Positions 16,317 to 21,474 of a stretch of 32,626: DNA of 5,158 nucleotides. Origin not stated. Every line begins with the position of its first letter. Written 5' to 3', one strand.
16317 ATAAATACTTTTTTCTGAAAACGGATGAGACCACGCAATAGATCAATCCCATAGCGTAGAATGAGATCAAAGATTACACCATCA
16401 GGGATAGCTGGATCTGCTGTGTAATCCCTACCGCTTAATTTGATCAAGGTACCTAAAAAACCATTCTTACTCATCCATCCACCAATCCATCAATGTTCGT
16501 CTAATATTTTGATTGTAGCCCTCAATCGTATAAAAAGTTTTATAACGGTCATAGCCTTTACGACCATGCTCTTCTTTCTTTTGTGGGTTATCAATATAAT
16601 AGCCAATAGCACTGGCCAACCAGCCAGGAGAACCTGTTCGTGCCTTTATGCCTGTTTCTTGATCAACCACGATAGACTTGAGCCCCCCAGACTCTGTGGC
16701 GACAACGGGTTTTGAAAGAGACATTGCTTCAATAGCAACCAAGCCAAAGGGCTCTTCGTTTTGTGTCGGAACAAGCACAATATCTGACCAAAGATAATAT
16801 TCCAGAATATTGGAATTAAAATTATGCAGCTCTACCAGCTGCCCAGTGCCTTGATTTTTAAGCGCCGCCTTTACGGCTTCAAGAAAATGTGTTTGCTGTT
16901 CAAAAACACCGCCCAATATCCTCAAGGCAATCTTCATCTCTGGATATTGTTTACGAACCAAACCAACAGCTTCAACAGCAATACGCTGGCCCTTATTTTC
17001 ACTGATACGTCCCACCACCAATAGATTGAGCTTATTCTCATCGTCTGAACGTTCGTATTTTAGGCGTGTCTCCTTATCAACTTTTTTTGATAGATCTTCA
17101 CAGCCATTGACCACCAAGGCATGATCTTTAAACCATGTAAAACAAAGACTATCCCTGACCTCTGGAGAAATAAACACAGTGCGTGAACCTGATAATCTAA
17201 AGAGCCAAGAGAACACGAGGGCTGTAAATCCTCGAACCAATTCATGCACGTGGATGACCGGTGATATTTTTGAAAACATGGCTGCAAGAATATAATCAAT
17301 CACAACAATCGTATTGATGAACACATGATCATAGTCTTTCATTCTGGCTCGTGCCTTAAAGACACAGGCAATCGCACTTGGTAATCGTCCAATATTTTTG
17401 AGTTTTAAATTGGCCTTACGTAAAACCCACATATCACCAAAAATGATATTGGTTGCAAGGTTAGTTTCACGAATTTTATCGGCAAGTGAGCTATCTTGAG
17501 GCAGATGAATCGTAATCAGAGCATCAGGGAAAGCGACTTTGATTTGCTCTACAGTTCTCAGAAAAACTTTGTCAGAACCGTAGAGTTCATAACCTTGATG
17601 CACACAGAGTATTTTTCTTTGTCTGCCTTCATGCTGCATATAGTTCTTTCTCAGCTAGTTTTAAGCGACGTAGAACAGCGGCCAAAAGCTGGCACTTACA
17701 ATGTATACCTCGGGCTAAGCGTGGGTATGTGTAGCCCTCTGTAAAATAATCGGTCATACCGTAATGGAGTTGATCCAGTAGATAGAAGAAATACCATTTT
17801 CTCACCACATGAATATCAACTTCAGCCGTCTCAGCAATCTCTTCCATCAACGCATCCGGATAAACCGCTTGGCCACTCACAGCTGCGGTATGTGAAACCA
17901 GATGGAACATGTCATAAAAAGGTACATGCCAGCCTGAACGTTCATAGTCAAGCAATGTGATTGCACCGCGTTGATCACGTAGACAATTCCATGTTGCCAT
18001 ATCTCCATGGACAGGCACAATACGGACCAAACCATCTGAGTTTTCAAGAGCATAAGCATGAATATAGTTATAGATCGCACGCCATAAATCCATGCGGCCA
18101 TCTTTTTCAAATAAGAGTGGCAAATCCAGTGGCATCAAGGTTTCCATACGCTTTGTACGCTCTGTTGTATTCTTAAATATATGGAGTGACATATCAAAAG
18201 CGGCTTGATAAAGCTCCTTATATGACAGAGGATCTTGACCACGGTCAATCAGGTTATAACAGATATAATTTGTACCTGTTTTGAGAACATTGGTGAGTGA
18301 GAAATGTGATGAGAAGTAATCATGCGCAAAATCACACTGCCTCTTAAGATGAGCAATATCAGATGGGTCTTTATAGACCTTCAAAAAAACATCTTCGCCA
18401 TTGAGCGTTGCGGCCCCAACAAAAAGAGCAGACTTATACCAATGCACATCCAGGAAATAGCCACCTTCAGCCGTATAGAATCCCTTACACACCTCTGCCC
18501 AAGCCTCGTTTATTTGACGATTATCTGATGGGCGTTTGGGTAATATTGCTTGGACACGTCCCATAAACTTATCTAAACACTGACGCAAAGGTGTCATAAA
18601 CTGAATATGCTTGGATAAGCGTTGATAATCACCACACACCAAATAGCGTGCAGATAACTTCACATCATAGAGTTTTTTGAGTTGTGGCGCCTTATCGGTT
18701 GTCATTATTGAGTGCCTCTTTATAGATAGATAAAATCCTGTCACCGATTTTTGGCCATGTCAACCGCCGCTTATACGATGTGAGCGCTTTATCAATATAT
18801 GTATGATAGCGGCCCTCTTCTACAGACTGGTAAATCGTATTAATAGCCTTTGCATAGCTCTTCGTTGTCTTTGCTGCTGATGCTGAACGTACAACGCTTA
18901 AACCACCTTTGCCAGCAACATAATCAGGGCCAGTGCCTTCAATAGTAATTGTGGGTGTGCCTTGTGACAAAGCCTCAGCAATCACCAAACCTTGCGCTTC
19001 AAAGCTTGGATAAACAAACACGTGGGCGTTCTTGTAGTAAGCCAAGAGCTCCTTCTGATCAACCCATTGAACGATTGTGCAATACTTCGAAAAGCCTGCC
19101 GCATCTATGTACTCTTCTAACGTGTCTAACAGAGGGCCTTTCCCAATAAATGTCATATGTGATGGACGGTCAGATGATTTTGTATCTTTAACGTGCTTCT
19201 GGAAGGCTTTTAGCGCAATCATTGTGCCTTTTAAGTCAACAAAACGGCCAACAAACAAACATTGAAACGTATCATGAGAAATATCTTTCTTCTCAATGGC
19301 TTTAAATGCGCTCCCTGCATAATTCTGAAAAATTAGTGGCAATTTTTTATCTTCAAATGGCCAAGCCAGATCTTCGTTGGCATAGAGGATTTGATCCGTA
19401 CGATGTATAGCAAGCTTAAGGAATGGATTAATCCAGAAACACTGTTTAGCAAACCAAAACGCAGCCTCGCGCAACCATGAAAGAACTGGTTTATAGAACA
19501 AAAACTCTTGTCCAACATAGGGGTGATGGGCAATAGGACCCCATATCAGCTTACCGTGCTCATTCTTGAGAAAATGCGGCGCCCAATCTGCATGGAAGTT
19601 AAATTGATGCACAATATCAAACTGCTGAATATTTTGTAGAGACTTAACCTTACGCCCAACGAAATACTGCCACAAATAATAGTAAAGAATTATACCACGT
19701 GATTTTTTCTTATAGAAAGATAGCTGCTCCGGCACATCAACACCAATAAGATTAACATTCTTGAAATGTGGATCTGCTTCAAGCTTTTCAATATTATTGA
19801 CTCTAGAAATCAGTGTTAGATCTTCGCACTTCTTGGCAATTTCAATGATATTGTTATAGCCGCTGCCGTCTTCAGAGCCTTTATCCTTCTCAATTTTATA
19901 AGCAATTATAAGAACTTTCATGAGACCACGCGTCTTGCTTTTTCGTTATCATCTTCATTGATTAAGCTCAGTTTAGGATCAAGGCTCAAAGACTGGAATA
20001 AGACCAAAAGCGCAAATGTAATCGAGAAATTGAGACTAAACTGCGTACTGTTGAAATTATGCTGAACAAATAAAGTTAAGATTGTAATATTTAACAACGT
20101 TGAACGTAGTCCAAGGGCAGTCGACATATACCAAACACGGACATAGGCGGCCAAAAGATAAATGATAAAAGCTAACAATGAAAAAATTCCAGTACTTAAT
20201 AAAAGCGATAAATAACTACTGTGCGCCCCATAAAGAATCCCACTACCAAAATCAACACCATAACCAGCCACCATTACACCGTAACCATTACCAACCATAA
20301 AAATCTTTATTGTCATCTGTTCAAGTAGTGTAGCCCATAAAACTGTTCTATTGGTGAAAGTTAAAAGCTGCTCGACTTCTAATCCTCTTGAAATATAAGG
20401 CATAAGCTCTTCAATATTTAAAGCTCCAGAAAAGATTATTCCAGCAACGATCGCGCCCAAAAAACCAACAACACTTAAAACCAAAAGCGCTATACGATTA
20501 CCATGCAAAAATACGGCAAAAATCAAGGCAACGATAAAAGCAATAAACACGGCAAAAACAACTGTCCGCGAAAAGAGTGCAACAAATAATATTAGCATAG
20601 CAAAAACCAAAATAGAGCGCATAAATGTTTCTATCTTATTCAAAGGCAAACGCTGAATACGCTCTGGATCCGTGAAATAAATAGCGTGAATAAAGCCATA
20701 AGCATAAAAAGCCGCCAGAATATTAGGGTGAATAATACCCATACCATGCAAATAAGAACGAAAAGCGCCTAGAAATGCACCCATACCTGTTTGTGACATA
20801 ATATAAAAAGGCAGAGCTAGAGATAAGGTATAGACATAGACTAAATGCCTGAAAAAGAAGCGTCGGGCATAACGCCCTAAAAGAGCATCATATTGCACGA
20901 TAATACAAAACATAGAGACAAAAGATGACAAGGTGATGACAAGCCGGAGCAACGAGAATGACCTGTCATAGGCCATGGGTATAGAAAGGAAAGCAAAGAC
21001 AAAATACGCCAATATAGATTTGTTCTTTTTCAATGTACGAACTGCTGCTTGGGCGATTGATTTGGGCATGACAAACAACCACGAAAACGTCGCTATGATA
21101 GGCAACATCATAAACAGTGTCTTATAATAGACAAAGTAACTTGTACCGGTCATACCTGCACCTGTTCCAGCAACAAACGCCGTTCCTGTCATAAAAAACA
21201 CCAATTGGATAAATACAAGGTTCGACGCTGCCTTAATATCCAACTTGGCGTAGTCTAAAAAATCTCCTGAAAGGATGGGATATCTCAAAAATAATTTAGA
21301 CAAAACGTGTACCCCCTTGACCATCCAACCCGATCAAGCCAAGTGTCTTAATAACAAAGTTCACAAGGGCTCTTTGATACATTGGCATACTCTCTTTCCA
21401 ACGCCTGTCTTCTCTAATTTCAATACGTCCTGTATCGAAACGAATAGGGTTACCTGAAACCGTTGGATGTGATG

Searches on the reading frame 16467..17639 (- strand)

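Call 9: search_protein_families(library=pfam, proteins=[window:16467-17639:-], max_evalue=0.001)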
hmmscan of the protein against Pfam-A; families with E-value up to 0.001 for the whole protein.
window:16467-17639:- (390 aa): 3 families
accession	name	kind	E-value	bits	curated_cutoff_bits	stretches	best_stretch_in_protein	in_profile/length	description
PF00534.26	Glycos_transf_1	-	4e-25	88.7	26.4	1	200-363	12-170/172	Glycosyl transferases group 1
PF13692.12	Glyco_trans_1_4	-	7.5e-23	81.8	27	1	205-350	3-141/142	Glycosyl transferases group 1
PF20706.3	GT4-conflict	-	4.6e-12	46.1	26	1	196-325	190-321/385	Family 4 Glycosyltransferase in conflict systems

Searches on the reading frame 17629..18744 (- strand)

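Call 9: search_protein_families(library=pfam, proteins=[window:17629-18744:-], max_evalue=0.001)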
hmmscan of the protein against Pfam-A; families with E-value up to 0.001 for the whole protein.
window:17629-18744:- (371 aa): 1 family
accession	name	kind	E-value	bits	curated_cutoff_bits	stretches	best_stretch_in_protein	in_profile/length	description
PF01636.29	APH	-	1.1e-05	25.7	23.2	1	198-285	130-212/239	Phosphotransferase enzyme family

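Call 70: search_protein_families(library=padloc, proteins=[window:17629-18744:-], max_evalue=0.1)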
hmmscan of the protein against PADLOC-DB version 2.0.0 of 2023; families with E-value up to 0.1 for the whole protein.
window:17629-18744:- (371 aa): 0 families

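Call 81: search_protein_families(library=ncbifam, proteins=[window:17629-18744:-], max_evalue=0.00001)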
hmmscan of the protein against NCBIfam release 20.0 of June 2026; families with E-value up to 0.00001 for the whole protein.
window:17629-18744:- (371 aa): 0 families

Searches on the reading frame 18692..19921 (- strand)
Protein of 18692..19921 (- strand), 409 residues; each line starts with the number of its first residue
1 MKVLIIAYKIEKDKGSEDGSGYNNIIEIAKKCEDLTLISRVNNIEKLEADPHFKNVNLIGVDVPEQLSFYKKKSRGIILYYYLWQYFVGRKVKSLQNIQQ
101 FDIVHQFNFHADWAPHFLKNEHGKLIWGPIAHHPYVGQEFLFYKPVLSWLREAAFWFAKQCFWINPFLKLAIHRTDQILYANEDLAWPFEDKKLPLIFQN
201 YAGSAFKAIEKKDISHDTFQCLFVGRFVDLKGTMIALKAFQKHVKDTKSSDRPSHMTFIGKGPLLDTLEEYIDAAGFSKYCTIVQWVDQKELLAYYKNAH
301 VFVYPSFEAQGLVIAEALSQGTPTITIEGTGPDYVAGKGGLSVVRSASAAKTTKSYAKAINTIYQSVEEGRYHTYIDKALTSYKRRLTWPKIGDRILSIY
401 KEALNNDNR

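Call 9: search_protein_families(library=pfam, proteins=[window:18692-19921:-], max_evalue=0.001)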
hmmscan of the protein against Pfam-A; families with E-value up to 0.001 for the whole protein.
window:18692-19921:- (409 aa): 3 families
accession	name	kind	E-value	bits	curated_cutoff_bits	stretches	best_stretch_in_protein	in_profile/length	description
PF00534.26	Glycos_transf_1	-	1.1e-20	74.4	26.4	1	209-365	6-157/172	Glycosyl transferases group 1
PF13692.12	Glyco_trans_1_4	-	5.7e-19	69.2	27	1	220-364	3-140/142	Glycosyl transferases group 1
PF20706.3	GT4-conflict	-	1.1e-08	35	26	1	215-369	194-360/385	Family 4 Glycosyltransferase in conflict systems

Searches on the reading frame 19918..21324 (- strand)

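Call 9: search_protein_families(library=pfam, proteins=[window:19918-21324:-], max_evalue=0.001)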
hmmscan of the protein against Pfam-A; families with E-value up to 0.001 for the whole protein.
window:19918-21324:- (468 aa): 1 family
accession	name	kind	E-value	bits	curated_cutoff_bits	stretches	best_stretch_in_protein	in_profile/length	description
PF04932.20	Wzy_C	-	4.7e-07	30.1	31.7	1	239-387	2-149/149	O-Antigen ligase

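Call 81: search_protein_families(library=ncbifam, proteins=[window:19918-21324:-], max_evalue=0.00001)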
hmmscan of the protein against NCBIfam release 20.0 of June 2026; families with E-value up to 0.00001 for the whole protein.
window:19918-21324:- (468 aa): 0 families
